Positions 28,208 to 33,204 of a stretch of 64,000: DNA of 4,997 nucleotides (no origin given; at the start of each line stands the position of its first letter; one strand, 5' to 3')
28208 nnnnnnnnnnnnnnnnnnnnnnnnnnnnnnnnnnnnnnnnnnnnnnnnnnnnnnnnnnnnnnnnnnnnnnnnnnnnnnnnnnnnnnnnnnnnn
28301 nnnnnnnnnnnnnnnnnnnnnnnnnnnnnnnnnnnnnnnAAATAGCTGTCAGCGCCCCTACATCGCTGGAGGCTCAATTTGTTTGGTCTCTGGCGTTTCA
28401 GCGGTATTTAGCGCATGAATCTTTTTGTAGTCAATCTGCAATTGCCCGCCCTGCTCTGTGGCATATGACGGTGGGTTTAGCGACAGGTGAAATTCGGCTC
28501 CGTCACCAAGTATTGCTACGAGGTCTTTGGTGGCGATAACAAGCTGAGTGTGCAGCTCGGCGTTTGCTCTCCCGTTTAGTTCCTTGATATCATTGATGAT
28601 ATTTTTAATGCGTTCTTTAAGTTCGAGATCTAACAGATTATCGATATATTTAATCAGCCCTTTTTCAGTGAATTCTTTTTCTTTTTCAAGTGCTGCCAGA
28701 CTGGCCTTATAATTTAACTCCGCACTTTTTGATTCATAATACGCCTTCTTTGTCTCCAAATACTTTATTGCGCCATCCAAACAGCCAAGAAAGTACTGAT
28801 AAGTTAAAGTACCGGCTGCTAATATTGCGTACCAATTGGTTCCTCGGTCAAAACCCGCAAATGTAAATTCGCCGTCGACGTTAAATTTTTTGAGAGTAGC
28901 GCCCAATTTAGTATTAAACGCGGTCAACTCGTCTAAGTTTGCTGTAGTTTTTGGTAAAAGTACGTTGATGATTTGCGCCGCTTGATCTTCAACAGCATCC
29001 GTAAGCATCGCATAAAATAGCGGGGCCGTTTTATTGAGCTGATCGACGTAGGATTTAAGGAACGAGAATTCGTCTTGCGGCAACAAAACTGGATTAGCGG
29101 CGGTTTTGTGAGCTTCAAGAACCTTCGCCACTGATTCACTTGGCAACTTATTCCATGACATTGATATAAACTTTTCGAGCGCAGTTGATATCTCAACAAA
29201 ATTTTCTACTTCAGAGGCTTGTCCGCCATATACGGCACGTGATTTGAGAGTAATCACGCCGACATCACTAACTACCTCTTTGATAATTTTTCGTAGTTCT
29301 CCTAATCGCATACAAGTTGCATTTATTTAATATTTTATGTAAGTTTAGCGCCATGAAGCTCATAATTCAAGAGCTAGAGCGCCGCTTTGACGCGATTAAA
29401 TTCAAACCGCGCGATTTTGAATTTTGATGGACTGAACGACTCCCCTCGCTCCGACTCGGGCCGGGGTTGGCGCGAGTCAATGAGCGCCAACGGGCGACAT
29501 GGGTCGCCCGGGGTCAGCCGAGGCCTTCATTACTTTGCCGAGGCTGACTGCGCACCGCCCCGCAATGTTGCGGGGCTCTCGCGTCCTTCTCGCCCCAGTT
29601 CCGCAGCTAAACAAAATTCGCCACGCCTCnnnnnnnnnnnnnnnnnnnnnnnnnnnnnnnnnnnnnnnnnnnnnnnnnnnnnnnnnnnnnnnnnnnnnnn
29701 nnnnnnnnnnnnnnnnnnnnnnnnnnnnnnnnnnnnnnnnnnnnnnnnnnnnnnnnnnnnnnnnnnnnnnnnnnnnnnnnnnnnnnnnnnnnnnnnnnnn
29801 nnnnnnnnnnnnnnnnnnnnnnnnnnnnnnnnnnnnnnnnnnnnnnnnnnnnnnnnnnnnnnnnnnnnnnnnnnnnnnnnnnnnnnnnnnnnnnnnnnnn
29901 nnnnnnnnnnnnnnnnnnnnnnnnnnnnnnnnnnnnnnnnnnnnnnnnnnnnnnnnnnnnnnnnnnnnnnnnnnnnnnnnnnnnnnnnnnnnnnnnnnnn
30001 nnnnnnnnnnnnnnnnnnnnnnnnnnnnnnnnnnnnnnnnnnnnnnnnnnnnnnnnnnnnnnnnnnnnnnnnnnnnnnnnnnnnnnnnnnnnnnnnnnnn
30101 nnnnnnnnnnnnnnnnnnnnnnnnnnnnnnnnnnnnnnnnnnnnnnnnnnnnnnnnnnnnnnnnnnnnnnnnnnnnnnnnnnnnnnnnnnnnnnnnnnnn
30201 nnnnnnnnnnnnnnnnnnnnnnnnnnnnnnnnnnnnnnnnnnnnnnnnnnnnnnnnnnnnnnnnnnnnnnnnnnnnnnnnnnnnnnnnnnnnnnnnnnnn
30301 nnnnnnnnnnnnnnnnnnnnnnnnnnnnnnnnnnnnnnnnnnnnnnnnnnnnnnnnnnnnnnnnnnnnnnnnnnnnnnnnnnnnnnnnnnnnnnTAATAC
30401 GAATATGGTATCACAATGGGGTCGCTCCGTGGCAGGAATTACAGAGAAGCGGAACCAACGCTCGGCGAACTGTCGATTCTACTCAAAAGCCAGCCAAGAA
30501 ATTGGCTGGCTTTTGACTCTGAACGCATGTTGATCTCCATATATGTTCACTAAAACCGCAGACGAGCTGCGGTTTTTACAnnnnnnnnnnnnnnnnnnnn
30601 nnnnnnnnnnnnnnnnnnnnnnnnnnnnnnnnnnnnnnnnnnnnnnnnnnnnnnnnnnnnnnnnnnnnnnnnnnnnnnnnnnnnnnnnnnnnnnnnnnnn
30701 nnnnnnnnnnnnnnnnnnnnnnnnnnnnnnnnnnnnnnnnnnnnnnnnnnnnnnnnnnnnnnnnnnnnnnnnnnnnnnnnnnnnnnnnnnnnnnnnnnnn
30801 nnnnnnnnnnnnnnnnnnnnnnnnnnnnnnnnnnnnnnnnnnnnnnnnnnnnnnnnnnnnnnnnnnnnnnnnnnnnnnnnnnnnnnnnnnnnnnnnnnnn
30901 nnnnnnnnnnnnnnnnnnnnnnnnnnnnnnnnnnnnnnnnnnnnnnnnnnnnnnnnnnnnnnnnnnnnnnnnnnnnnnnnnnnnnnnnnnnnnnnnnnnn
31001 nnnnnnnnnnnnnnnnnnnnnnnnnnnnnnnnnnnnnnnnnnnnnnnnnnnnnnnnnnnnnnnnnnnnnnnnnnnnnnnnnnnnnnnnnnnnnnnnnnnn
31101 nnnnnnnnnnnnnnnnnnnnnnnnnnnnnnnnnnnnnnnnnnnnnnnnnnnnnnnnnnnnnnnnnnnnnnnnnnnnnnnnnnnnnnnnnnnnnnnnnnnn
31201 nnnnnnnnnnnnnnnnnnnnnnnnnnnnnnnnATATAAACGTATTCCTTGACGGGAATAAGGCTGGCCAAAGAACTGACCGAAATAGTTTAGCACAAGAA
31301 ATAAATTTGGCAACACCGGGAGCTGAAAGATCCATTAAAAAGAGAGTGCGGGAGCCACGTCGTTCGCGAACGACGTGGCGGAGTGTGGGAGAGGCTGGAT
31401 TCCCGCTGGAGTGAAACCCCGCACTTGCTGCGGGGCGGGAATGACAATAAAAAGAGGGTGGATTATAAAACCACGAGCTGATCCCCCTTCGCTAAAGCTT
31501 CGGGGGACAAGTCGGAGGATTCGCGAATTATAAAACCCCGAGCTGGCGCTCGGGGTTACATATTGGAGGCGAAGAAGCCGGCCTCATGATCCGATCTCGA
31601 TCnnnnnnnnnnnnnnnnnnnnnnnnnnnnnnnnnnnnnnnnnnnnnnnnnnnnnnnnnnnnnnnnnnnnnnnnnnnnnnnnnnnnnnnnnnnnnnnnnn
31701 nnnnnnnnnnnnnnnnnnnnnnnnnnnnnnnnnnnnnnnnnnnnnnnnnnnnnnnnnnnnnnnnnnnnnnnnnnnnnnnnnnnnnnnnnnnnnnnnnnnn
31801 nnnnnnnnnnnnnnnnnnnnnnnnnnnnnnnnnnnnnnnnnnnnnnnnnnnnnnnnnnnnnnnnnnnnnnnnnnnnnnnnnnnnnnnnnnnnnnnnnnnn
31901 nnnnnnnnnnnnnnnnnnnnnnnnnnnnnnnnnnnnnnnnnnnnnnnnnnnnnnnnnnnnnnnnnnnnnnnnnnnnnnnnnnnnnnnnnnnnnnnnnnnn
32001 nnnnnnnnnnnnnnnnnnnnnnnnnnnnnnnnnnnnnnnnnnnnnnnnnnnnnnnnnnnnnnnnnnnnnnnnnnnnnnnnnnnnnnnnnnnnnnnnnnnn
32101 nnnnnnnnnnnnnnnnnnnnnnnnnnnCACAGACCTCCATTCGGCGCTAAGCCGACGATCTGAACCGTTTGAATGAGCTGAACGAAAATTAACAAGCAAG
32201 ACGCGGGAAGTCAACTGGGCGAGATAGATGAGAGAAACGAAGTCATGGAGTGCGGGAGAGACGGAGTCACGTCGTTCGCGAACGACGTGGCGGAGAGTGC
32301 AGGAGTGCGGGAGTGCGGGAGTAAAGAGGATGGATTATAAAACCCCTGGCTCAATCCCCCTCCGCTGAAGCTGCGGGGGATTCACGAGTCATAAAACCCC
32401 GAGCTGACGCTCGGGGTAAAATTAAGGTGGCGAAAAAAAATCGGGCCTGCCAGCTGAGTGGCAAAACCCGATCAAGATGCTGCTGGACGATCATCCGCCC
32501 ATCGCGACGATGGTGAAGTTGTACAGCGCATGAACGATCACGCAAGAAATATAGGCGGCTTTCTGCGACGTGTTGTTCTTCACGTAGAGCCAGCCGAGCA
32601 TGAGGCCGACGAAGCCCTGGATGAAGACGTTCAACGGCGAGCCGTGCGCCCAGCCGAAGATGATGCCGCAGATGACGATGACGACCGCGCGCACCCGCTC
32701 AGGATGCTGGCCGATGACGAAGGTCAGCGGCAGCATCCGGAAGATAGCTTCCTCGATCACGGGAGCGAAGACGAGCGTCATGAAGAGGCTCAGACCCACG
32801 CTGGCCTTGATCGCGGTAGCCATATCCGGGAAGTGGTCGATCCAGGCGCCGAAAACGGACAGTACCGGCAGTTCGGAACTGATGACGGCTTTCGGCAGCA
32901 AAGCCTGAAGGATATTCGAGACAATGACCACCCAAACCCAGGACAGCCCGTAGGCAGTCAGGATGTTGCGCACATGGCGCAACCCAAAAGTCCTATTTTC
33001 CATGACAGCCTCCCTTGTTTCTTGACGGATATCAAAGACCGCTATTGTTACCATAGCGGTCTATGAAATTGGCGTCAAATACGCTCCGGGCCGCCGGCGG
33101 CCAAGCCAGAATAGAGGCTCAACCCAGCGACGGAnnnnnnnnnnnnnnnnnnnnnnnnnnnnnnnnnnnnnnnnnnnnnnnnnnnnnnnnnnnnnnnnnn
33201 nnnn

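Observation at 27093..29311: Tight three-gene low-GC cassette (unknown 317-aa helical protein, PD-(D/E)xK-like nuclease, NYN-domain protein): candidate undescribed defense system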

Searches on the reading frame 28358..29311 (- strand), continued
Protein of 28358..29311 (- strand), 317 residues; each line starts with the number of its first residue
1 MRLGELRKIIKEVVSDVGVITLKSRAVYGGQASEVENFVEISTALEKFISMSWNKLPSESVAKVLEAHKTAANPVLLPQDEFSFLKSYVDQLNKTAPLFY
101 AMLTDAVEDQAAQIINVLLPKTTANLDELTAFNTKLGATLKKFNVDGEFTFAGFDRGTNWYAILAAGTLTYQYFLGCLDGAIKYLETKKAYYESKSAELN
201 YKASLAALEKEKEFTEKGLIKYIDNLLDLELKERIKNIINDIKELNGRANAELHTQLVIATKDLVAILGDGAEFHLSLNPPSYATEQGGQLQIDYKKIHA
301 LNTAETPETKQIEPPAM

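Call 50: fold_search(model_id=the predicted structure, library=pdb)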
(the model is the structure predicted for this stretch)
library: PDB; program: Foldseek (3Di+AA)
matches with E <= 10: 301; with E <= 0.001: 0
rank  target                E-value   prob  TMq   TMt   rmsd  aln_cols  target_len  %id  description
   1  5ak9_A                5.2e-01  0.11  0.14  0.19  16.3       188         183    7  THE CRYSTAL STRUCTURE OF I-DMOI Q42AK120M IN COMPLEX WITH ITS TARGET DNA IN THE PRESENCE OF 2MM MN (released 2015-06-17)
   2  4v5j_AY               5.7e-01  0.16  0.14  0.13  13.3       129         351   14  Structure of the 70S ribosome bound to Release factor 2 and a substrate analog provides insights into catalysis of pe (released 2014-07-09)
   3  1yak_C                5.7e-01  0.12  0.16  0.21  23.8       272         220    9  Complex of Bacillus subtilis TenA with 4-amino-2-methyl-5-hydroxymethylpyrimidine (released 2005-02-22)
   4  8ejz_A                6.3e-01  0.07  0.14  0.14  22.2       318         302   10  [4+2] Aza-Cyclase Y293F variant (released 2022-11-23)
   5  3bgu_A                7.8e-01  0.30  0.14  0.33   7.3        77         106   19  Crystal structure of a dimeric ferredoxin-like protein of unknown function (tfu_0763) from thermobifida fusca yx at 1. (released 2007-12-11)
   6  4v63_AX               8.6e-01  0.14  0.14  0.13  14.4       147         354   14  Structural basis for translation termination on the 70S ribosome. (released 2014-07-09)
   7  4v67_AX               9.5e-01  0.13  0.13  0.12  13.7       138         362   12  Crystal structure of a translation termination complex formed with release factor RF2. (released 2014-07-09)
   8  8p16_6                1.0e+00  0.16  0.14  0.13  13.1       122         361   11  E167K RF2 on E. coli 70S release complex with UGG (Structure I) (released 2024-05-22)
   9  1gqe                  1.0e+00  0.14  0.14  0.12  14.0       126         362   10  Polypeptide Chain Release Factor 2 (RF2) from Escherichia coli (released 2002-04-04)
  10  1h6k_Z                1.1e+00  0.35  0.14  0.43   4.8        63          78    6  nuclear Cap Binding Complex (released 2001-09-13)
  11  4v9n_AY               1.1e+00  0.12  0.13  0.11  13.5       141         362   16  Crystal structure of the 70S ribosome bound with the Q253P mutant of release factor RF2. (released 2014-07-09)
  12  1yz6                  1.2e+00  0.11  0.13  0.16  15.8       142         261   15  Crystal structure of intact alpha subunit of aIF2 from Pyrococcus abyssi (released 2005-06-28)
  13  1yz7                  1.2e+00  0.16  0.14  0.24  14.6       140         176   11  Crystal structure of a C-terminal segment of the alpha subunit of aIF2 from Pyrococcus abyssi (released 2005-06-28)
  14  5h5u_4                1.2e+00  0.09  0.14  0.12  16.6       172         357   10  Mechanistic insights into the alternative translation termination by ArfA and RF2 (released 2017-01-25)
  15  6gxn_v                1.2e+00  0.08  0.11  0.11  17.1       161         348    8  Cryo-EM structure of an E. coli 70S ribosome in complex with RF3-GDPCP, RF1(GAQ) and Pint-tRNA (State III) (released 2018-08-15)
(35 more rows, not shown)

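Call 59: search_protein_representatives(alignment_id=A1)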
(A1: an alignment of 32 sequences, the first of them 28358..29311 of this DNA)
Query: 32 sequences, 322 profile positions. Proteins with E-value up to 0.001 (for the whole library): 532; up to 1e-10: 204; up to 1e-30: 82. The best 150 are listed.
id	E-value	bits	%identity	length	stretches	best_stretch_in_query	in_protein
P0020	7.4e-136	469.0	-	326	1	1-321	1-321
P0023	3.4e-124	430.7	-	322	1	1-316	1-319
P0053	4.4e-123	427.0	-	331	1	1-318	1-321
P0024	1.1e-118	412.6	-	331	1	1-318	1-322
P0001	5.0e-117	407.2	-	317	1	1-311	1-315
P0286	3.4e-116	404.4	-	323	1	1-312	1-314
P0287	4.2e-116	404.1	-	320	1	1-318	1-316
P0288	1.7e-113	395.6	-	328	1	1-315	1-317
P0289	1.7e-113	395.5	-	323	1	1-312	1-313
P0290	1.8e-108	379.0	-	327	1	1-320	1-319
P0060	3.0e-108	378.3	-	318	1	1-319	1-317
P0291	4.5e-107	374.5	-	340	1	1-320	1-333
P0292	1.3e-106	373.0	-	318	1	1-315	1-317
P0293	1.8e-106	372.4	-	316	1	1-317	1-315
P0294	3.0e-102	358.6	-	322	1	1-316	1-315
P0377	6.2e-21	91.4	-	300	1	1-304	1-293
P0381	3.3e-20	89.0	-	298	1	1-299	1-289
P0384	3.9e-19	85.5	-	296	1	1-303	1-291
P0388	4.9e-18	81.9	-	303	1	1-300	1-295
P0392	4.1e-17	78.8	-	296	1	1-304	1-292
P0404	2.6e-15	72.9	-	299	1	1-281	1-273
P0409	7.4e-15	71.4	-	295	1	1-301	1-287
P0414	1.8e-14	70.1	-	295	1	1-296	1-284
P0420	3.2e-14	69.3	-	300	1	1-271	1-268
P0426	1.2e-13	67.4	-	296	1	1-300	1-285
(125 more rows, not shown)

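Call 60: search_protein_families(library=pfam, proteins=[P0377, P0381, P0384, P0388, P0392, P0404, P0409, P0414, P0420, P0426], max_evalue=0.01)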
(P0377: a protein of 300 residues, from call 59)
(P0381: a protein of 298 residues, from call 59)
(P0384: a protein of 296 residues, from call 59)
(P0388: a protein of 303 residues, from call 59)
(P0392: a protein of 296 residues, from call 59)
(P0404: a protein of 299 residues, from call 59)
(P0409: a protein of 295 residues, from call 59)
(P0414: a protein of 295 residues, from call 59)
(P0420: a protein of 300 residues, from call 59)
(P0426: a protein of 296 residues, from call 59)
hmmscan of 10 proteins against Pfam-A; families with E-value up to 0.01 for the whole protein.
P0377 (300 aa): 1 family
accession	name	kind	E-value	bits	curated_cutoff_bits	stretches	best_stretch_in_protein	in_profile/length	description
PF00170.26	bZIP_1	-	0.0011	19.4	27.6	1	186-223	22-59/64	bZIP transcription factor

P0381 (298 aa): 0 families

P0384 (296 aa): 0 families

P0388 (303 aa): 0 families

P0392 (296 aa): 0 families

P0404 (299 aa): 0 families

P0409 (295 aa): 1 family
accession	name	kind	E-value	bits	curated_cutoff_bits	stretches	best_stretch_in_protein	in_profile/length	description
PF23020.1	PEX14-like_2nd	-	0.004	17.9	23.2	1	167-216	72-119/120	Peroxisomal membrane protein PEX14-like, central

P0414 (295 aa): 0 families

P0420 (300 aa): 0 families

P0426 (296 aa): 0 families

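Call 61: search_dna_similar(query=window:28358-29311:-, collection=plasmids, mode=protein, max_evalue=0.001, max_rows=15)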
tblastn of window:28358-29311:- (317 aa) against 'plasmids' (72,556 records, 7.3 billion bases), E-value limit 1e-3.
No match.

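Call 62: search_dna_similar(query=window:28358-29311:-, collection=phages, mode=protein, max_evalue=0.001, max_rows=15)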
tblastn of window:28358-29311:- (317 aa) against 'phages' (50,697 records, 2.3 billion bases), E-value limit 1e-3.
No match.

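Call 63: find_related_loci(query=A1, collection=viral_contigs, flank=5000)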
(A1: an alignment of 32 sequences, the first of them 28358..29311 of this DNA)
Query A1 (317 aa) in viral_contigs; peptide patterns used: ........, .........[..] (x = any residue, [..] = any of these).
142 stretches matched a pattern, but none encodes a relative of the query by tblastn (E <= 1e-3).

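Call 69: search_protein_families(library=phrogs, proteins=[window:28358-29311:-], max_evalue=0.1)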
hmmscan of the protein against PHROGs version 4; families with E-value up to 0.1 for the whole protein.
window:28358-29311:- (317 aa): 0 families

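Call 70: search_solved_structures(query=A1, max_evalue=1)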
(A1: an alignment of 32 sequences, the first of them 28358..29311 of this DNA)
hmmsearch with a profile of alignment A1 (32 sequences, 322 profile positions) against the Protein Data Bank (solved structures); distinct sequences matched with E-value up to 1: 4.
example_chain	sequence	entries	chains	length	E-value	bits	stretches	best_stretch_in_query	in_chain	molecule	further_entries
6o0c_A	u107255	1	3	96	0.099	15.1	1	6-63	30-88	Design construct XAA_GVDQ mutant M4L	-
6nxm_A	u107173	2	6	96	0.12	14.8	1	6-63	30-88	Design construct XAA_GVDQ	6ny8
6nz3_A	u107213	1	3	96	0.16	14.4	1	6-50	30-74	Design construct XAA_GGHN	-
6o0i_A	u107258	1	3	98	0.19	14.1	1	6-48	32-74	Design construct XAA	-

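Call 80: search_protein_families(library=pfam, proteins=[L007:5015-5614:-, L007:3824-4963:-, L007:8144-8728:+, L008:818-1348:-, L013:545-1201:-, L013:3654-4154:+, L021:2525-3133:+, L021:4158-5342:+, L017:3650-4417:-, L025:3499-4701:+], max_evalue=0.001)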
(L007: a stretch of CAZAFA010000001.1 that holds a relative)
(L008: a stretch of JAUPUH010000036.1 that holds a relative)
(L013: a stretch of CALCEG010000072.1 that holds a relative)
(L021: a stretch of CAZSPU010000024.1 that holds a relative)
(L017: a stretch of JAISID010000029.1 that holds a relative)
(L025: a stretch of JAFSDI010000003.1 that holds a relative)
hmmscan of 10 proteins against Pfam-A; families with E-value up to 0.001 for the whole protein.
L007:5015-5614:- (199 aa): 0 families

L007:3824-4963:- (379 aa): 0 families

L007:8144-8728:+ (194 aa): 0 families

L008:818-1348:- (176 aa): 1 family
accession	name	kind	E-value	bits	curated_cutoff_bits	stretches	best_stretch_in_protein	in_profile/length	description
PF10881.14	DUF2726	-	3.4e-29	101.6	24.7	1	46-168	3-124/126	Protein of unknown function (DUF2726)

L013:545-1201:- (218 aa): 1 family
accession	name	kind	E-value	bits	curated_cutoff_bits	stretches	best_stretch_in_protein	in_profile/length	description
PF16640.11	Big_3_5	-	5.1e-13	49.8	35.5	1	62-141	3-88/88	Bacterial Ig-like domain (group 3)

L013:3654-4154:+ (166 aa): 1 family
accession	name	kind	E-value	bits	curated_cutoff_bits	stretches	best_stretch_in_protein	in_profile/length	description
PF01272.25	GreA_GreB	-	3.3e-09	37.1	26.9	1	84-160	4-76/77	Transcription elongation factor, GreA/GreB, C-term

L021:2525-3133:+ (202 aa): 3 families
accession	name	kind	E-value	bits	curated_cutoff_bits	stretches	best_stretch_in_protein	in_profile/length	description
PF01613.24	Flavin_Reduct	-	3.2e-20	73.2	27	1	9-151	3-148/153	Flavin reductase like domain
PF21349.2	RUBY_RBDX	-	1.5e-11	43.9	26.5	1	167-198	1-30/30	Rubrerythrin, rubredoxin-like domain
PF00301.25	Rubredoxin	-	0.0007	20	23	1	179-197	29-47/47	Rubredoxin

L021:4158-5342:+ (394 aa): 2 families
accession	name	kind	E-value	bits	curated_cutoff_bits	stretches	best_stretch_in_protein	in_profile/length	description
PF00266.25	Aminotran_5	-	7.5e-67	226.3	21.5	1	11-371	1-369/371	Aminotransferase class-V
PF00155.27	Aminotran_1_2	-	1.2e-05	25.2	19.7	1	58-172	44-170/361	Aminotransferase class I and II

L017:3650-4417:- (255 aa): 2 families
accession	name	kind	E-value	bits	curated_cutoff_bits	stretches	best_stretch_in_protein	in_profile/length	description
PF03332.19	PMM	-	9.7e-29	101.2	22.4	1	40-224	5-196/221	Eukaryotic phosphomannomutase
PF08282.18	Hydrolase_3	-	0.00016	21.9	20.9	0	18-97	2-81/255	haloacid dehalogenase-like hydrolase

L025:3499-4701:+ (400 aa): 1 family
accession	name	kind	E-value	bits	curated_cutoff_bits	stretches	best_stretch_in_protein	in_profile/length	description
PF16263.11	DUF4917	-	3.8e-55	188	28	1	93-363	1-279/311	Domain of unknown function (DUF4917)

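Call 88: find_encoding_contigs(protein=P0001, flank=8000, max_places=4)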
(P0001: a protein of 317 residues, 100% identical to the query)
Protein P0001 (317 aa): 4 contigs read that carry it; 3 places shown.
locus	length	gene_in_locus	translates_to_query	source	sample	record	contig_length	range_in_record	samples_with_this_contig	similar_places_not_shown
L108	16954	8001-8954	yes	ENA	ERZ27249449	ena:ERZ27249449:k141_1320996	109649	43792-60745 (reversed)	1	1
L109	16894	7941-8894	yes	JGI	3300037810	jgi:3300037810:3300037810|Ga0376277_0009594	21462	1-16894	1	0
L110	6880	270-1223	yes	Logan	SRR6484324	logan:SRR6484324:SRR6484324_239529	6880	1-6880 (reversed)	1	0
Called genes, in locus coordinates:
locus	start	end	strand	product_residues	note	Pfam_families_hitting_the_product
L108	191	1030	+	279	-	PF09828:ChrB_C (weak)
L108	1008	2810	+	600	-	PF01807:Zn_ribbon_DnaG, PF08275:DNAG_N, PF01751:Toprim, PF13155:Toprim_2, PF13362:Toprim_3 (weak), PF13662:Toprim_4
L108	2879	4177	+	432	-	PF00140:Sigma70_r1_2, PF04542:Sigma70_r2, PF04539:Sigma70_r3, PF04545:Sigma70_r4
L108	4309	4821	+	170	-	PF02517:Rce1-like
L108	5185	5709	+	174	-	PF02517:Rce1-like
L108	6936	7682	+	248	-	PF05175:MTS, PF01135:PCMT, PF13489:Methyltransf_23, PF01209:Ubie_methyltran, PF02353:CMAS, PF06325:PrmA, PF13847:Methyltransf_31, PF08241:Methyltransf_11, +3 more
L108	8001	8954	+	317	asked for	-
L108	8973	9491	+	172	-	-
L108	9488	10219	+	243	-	PF01936:NYN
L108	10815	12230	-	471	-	PF00145:DNA_methylase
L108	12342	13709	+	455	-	PF02976:MutH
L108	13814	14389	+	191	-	PF05168:HEPN (weak)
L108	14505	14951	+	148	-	PF03364:Polyketide_cyc (weak)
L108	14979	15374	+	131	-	-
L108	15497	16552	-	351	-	PF02661:Fic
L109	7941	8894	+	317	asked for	-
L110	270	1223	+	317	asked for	-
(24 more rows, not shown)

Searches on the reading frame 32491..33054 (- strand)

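Call 76: search_protein_families(library=pfam, proteins=[window:32491-33054:-], max_evalue=0.001)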
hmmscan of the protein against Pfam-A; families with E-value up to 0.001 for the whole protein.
window:32491-33054:- (187 aa): 1 family
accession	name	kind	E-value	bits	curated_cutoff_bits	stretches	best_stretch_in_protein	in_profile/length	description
PF02517.21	Rce1-like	-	1.2e-12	48.4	22.4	1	88-180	6-92/93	Type II CAAX prenyl endopeptidase Rce1-like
